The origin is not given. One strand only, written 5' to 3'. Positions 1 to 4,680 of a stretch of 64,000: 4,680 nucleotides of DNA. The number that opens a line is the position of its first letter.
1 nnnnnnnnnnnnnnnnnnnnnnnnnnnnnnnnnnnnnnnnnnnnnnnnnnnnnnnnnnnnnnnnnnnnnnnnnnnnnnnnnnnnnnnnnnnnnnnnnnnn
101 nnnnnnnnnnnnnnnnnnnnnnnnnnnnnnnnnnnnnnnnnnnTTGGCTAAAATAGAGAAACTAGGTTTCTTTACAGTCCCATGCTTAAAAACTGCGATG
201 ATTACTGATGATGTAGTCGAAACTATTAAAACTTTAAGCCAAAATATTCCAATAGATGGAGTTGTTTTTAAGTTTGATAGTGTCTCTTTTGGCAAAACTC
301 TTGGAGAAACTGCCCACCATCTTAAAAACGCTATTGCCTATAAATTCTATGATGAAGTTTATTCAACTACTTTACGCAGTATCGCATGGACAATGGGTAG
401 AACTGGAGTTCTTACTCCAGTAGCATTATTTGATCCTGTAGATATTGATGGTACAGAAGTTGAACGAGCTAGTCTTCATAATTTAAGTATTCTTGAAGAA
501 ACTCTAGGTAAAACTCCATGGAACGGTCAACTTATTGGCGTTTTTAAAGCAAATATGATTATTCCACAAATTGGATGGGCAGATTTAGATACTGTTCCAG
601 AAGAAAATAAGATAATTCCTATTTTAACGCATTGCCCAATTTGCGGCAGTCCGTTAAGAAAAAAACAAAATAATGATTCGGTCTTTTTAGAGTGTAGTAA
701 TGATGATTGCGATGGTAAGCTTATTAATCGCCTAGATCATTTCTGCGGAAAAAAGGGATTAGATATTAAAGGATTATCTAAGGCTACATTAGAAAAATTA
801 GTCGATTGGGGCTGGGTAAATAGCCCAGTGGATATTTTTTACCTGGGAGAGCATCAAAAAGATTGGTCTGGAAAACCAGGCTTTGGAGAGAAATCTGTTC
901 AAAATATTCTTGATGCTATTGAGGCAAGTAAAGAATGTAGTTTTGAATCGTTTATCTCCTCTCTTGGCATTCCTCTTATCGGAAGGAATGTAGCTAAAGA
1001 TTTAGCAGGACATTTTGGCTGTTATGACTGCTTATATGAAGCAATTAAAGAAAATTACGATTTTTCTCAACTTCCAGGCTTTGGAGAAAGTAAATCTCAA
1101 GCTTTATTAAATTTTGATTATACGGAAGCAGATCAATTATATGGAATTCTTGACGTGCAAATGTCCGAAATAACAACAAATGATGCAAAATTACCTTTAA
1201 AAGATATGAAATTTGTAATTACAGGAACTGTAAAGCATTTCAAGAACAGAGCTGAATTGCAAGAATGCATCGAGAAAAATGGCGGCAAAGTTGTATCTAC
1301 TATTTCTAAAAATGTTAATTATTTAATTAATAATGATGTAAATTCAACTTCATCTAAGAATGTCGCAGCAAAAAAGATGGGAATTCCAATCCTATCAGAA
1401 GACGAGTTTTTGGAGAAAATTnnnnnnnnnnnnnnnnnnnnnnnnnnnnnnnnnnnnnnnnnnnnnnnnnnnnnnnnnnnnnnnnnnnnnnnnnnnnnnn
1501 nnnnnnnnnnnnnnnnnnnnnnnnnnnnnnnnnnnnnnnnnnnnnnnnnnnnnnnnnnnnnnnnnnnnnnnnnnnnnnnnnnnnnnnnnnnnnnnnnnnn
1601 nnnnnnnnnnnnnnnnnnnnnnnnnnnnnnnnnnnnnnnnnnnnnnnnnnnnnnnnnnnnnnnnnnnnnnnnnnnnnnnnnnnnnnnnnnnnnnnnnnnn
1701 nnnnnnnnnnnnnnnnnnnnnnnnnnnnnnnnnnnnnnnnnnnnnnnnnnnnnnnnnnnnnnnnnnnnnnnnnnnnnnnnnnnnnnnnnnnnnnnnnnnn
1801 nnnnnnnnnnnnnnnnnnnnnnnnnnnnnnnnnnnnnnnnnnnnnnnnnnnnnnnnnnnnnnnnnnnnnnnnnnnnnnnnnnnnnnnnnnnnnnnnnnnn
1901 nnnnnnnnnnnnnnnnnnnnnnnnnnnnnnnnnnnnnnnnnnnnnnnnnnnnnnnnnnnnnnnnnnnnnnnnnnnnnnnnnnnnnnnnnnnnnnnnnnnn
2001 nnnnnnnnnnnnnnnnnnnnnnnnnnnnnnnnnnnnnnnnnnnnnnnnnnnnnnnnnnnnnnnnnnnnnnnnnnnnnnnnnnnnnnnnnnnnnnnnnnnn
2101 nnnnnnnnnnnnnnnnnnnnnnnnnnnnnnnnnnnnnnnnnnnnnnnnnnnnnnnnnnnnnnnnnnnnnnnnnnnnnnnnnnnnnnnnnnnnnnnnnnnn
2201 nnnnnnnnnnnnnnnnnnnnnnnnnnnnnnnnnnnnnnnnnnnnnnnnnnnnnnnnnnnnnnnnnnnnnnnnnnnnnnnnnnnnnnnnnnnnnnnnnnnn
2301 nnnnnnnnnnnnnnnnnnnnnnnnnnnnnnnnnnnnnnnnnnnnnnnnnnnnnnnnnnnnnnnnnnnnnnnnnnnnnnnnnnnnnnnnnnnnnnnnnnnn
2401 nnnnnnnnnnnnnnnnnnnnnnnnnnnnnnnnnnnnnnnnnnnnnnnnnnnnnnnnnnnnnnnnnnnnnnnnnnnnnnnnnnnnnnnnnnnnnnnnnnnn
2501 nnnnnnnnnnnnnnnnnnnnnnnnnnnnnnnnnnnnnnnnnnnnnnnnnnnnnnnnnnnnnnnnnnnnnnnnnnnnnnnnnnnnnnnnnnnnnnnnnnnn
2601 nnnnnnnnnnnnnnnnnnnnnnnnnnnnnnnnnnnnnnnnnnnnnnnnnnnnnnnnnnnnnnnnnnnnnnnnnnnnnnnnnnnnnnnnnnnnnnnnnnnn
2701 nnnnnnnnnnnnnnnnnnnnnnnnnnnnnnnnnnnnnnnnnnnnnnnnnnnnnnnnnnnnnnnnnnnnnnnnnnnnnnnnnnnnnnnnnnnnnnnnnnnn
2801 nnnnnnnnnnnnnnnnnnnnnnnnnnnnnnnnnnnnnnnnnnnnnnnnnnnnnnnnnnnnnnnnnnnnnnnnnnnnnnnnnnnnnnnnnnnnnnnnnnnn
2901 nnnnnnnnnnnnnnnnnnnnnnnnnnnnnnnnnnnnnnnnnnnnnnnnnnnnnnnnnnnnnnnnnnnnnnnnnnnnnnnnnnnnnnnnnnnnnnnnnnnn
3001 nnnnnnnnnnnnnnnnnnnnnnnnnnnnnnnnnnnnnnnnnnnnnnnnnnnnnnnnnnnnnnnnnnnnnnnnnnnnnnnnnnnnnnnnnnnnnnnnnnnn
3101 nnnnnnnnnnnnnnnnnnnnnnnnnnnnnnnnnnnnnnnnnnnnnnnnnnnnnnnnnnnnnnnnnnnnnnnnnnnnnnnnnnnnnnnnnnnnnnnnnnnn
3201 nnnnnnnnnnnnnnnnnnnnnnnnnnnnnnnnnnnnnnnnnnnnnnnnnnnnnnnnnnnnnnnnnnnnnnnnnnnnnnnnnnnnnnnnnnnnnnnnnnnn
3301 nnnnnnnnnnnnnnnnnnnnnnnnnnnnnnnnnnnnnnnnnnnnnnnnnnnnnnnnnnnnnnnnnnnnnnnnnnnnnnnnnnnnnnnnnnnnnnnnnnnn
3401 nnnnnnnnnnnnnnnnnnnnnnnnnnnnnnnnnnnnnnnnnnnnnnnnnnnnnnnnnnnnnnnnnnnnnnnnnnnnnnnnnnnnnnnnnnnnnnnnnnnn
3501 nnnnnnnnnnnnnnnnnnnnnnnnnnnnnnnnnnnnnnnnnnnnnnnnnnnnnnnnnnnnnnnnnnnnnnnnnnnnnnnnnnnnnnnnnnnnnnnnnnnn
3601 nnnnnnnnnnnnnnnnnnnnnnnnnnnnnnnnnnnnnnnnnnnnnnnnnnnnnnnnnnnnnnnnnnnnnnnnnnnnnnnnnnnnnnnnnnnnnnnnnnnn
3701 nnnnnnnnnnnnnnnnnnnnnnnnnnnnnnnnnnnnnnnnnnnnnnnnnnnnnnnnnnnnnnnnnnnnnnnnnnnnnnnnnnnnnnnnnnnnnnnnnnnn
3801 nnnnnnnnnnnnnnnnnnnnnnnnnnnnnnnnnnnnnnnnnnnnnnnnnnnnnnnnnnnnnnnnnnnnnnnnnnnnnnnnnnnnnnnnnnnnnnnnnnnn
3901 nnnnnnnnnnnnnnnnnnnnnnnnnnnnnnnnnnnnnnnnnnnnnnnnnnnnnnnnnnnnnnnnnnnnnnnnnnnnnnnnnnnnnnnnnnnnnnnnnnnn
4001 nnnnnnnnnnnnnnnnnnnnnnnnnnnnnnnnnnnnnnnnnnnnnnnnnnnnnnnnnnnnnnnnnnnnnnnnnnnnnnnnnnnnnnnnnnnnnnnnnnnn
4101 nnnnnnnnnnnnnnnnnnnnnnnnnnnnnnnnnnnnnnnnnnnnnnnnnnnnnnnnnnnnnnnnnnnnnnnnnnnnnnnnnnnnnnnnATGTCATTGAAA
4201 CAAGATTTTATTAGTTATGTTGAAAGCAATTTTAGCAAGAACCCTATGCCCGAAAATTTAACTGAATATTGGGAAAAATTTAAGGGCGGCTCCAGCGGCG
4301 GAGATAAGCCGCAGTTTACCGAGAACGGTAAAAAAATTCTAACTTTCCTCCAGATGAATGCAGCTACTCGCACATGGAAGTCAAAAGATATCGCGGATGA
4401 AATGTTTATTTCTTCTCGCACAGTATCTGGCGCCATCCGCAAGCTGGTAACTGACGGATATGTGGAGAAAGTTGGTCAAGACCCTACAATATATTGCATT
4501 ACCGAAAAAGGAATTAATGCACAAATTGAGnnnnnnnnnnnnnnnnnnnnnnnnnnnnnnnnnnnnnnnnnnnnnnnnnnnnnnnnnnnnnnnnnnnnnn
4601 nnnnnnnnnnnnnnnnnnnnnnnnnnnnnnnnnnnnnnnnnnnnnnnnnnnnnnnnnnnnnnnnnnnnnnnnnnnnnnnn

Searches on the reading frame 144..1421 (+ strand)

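Call 48: search_protein_families(library=phrogs, max_evalue=0.0001, proteins=[window:144-1421:+])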
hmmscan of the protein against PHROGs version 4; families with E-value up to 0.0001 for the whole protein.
seq(426 aa): 5 families
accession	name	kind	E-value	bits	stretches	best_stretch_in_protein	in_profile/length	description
phrog_3869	-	DNA, RNA and nucleotide metabolism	1.8e-98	331.7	1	1-425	234-652/656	NAD-dependent DNA ligase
phrog_3498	-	DNA, RNA and nucleotide metabolism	1e-43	151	1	158-425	3-252/256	NAD-dependent DNA ligase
phrog_3359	-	DNA, RNA and nucleotide metabolism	3.5e-19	70.2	1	29-143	208-319/325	NAD-dependent DNA ligase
phrog_2561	-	DNA, RNA and nucleotide metabolism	3.2e-10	41.5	1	321-424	59-158/167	DNA ligase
phrog_3989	-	unknown function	1.1e-06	29.2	1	343-395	198-249/296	-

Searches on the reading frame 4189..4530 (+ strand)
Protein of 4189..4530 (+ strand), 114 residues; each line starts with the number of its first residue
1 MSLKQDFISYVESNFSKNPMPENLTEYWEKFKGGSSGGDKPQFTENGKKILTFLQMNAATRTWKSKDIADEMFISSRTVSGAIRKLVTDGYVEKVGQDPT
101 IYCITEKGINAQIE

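Call 15: search_protein_families(library=pfam, max_evalue=0.01, proteins=[window:4189-4530:+])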
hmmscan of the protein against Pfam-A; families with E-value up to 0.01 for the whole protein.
seq(114 aa): 10 families
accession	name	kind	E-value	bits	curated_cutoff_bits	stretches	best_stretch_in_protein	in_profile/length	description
PF13463.12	HTH_27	-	2.1e-05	25.1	22.2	1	60-108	16-68/68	Winged helix DNA-binding domain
PF12802.13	MarR_2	-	7.1e-05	23.3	27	1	65-95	23-53/61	MarR family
PF01978.25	TrmB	-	0.00024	21.3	25.6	1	64-105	24-65/68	Sugar-specific transcriptional regulator TrmB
PF13412.12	HTH_24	-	0.00024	21.1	21.9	1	66-93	21-48/48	Winged helix-turn-helix DNA-binding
PF23438.1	DUF7123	-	0.00026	21.5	27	1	44-90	3-49/70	Domain of unknown function (DUF7123)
PF02082.26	Rrf2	-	0.00035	21.2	30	1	44-93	5-54/132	Iron-dependent Transcriptional regulator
PF01325.25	Fe_dep_repress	-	0.00037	21.1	26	1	64-95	24-55/60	Iron dependent repressor, N-terminal DNA binding domain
PF01047.28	MarR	-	0.00049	20.4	24.6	1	64-94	19-49/59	MarR family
PF08279.18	HTH_11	-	0.0039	17.5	25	1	54-91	6-44/55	HTH domain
PF00196.25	GerE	-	0.0039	17.2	23.5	1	64-80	19-35/57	Bacterial regulatory proteins, luxR family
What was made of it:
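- On Operator for a dimeric DNA-binding regulator: The winged-helix candidate 4189..4533 has Pfam HTH_27 and MarR_2 hits (call 15).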

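Call 17: search_protein_families(library=phrogs, max_evalue=0.001, proteins=[window:4189-4530:+])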
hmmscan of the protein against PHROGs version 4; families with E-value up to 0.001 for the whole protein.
seq(114 aa): 4 families
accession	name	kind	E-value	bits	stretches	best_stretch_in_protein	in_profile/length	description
phrog_2440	-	transcription regulation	1.8e-05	25.6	1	49-108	32-91/126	transcriptional regulator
phrog_3502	-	unknown function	8.8e-05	23.6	1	42-105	48-115/131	-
phrog_6336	-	unknown function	0.00013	23.2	1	45-107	10-72/81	-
phrog_1687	-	transcription regulation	0.00047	21.2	1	45-98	66-116/162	MarR family transcrition regulator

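Call 57: find_related_loci(query=window:4189-4530:+, collection=viral_contigs, flank=1000)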
Query seq(114 aa) (114 aa) in viral_contigs; peptide patterns used: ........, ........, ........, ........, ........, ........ (x = any residue, [..] = any of these).
113 stretches matched a pattern; 105 encode a relative of the query (tblastn E <= 1e-3); the best 80 are kept; 80 distinct loci.
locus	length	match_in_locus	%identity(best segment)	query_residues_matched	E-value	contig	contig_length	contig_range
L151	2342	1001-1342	84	1-114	2e-63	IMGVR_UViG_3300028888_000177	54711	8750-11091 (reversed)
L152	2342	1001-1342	84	1-114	2e-63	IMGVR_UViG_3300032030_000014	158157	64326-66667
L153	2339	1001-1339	79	1-113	2e-60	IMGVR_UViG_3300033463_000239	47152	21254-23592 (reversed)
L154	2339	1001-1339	79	1-113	2e-60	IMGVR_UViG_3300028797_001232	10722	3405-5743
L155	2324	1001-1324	85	1-108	1e-59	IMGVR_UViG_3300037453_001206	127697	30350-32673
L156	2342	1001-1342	78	1-114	3e-59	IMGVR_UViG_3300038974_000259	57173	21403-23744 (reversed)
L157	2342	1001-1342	76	1-114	4e-57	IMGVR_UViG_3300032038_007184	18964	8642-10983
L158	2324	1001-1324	77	1-108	4e-55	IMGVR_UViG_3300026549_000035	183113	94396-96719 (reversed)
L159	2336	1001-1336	74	1-113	2e-53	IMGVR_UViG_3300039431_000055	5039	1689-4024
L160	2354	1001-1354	49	1-114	2e-34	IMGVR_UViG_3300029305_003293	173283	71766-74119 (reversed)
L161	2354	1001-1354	49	1-114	2e-34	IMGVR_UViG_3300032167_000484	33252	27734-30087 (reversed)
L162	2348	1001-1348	49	1-114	2e-34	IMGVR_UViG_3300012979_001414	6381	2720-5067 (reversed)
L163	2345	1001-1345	55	1-113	4e-34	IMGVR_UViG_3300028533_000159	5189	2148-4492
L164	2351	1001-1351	54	1-113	1e-33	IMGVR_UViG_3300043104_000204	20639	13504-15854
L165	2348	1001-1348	53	1-113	1e-33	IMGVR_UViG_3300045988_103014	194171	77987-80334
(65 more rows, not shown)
